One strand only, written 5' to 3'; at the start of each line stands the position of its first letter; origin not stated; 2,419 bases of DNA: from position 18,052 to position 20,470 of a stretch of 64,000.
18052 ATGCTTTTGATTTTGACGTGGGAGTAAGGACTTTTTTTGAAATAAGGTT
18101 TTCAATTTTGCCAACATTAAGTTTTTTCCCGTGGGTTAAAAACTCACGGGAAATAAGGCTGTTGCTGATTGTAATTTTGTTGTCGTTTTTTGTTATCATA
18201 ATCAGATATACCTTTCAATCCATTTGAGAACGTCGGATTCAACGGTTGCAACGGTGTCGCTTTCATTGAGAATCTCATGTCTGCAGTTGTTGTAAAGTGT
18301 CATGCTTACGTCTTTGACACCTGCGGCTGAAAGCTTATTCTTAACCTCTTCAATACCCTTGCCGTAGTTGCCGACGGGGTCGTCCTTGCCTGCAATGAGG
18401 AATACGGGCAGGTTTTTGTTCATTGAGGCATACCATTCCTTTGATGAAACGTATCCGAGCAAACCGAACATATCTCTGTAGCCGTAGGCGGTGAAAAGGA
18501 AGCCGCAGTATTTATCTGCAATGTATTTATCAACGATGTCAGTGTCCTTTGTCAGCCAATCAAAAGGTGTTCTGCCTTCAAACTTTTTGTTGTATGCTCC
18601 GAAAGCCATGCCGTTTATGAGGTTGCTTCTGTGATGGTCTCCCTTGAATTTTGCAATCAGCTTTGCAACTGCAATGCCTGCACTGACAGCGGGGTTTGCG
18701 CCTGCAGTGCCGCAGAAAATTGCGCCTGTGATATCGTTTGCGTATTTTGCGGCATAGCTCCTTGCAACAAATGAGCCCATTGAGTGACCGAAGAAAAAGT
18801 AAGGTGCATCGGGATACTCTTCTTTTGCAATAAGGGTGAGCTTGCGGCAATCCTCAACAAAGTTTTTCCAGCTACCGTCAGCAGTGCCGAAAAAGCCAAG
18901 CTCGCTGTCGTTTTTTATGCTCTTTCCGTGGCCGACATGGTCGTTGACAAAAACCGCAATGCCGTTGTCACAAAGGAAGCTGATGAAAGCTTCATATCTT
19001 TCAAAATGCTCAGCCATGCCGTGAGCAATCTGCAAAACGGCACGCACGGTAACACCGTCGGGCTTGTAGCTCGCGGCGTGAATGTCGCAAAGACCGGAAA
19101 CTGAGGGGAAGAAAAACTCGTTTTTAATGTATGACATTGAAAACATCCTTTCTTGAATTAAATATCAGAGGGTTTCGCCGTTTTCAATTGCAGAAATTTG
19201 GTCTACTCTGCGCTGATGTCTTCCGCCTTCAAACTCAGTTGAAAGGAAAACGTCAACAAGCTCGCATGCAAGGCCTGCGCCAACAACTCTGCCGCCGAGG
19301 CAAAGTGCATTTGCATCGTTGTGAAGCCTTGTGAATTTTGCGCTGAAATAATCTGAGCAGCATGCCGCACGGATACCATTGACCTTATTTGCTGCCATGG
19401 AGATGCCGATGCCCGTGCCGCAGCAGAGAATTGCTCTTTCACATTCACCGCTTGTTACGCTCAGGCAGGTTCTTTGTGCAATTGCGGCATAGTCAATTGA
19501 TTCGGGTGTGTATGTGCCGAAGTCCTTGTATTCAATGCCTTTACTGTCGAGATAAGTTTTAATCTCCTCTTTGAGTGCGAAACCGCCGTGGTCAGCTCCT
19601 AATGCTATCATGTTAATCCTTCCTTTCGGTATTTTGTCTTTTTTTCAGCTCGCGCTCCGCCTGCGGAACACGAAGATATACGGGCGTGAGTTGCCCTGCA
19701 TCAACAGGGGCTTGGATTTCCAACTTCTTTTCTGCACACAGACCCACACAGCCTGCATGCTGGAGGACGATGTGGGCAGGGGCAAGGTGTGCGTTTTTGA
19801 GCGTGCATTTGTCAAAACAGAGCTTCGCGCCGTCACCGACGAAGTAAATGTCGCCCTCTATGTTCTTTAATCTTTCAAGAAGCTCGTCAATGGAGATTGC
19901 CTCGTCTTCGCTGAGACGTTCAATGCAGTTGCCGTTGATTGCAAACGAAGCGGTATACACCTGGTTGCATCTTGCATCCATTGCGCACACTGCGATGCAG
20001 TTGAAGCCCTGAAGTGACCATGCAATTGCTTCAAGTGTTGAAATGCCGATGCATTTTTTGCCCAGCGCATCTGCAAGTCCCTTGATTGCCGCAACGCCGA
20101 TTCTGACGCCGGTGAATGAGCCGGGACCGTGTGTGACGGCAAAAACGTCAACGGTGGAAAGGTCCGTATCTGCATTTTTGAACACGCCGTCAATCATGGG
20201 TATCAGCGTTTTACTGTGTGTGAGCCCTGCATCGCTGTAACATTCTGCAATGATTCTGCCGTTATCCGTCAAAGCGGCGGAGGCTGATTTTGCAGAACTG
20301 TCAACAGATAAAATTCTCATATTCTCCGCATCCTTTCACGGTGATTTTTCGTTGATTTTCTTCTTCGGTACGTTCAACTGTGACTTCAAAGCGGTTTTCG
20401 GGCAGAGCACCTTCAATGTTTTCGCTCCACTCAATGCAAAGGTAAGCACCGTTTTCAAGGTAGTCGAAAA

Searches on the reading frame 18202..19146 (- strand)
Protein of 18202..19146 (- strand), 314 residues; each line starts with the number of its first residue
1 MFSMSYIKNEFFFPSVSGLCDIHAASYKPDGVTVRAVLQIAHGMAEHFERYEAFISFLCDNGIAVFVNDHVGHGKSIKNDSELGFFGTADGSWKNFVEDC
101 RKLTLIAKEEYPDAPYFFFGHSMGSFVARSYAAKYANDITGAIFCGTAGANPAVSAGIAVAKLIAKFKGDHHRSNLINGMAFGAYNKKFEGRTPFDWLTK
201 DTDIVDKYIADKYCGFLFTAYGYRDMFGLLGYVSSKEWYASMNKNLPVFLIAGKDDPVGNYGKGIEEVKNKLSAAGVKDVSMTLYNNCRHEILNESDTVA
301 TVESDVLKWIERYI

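Call 5: search_protein_families(library=pfam, proteins=[window:18202-19146:-], max_evalue=0.001)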
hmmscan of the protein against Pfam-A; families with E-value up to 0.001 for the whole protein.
window:18202-19146:- (314 aa): 4 families
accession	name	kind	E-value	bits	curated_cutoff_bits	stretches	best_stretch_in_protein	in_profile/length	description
PF12146.15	Hydrolase_4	-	4.1e-45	154.4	27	1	34-297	3-239/239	Serine aminopeptidase, S33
PF00561.26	Abhydrolase_1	-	3.3e-13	50.3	25.8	1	40-292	5-240/245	alpha/beta hydrolase fold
PF12697.13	Abhydrolase_6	-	3e-06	28.5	26.3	1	41-295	4-208/217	Alpha/beta hydrolase family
PF00975.26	Thioesterase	-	0.00016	22.4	26.4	0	108-135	60-87/226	Thioesterase domain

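Call 36: search_protein_families(library=ncbifam, proteins=[window:18202-19146:-], max_evalue=0.00001)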
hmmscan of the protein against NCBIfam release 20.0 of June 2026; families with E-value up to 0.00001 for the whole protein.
window:18202-19146:- (314 aa): 2 families
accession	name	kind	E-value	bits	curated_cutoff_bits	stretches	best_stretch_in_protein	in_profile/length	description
NF008019.0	PRK10749.1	equivalog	2.2e-06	26.9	362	0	36-145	55-162/335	lysophospholipase L2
TIGR03695.1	menH_SHCHC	equivalog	5.2e-06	26.1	208.55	0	38-147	5-104/252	2-succinyl-6-hydroxy-2,4-cyclohexadiene-1-carboxylate synthase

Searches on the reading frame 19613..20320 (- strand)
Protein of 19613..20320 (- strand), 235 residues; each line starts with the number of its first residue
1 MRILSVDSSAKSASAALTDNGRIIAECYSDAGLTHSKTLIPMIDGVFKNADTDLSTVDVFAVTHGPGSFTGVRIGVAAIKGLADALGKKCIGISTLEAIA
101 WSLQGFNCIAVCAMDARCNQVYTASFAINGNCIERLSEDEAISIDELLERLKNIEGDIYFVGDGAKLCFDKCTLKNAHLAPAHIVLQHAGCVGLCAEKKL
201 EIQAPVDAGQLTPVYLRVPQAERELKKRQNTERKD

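Call 26: search_protein_families(library=pfam, proteins=[window:19613-20320:-], max_evalue=0.001)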
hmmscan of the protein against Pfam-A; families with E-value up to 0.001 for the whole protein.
window:19613-20320:- (235 aa): 1 family
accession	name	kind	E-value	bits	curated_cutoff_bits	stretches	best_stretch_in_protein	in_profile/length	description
PF00814.31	TsaD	-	2.7e-27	96.6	24.8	1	32-171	26-190/264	tRNA N6-adenosine threonylcarbamoyltransferase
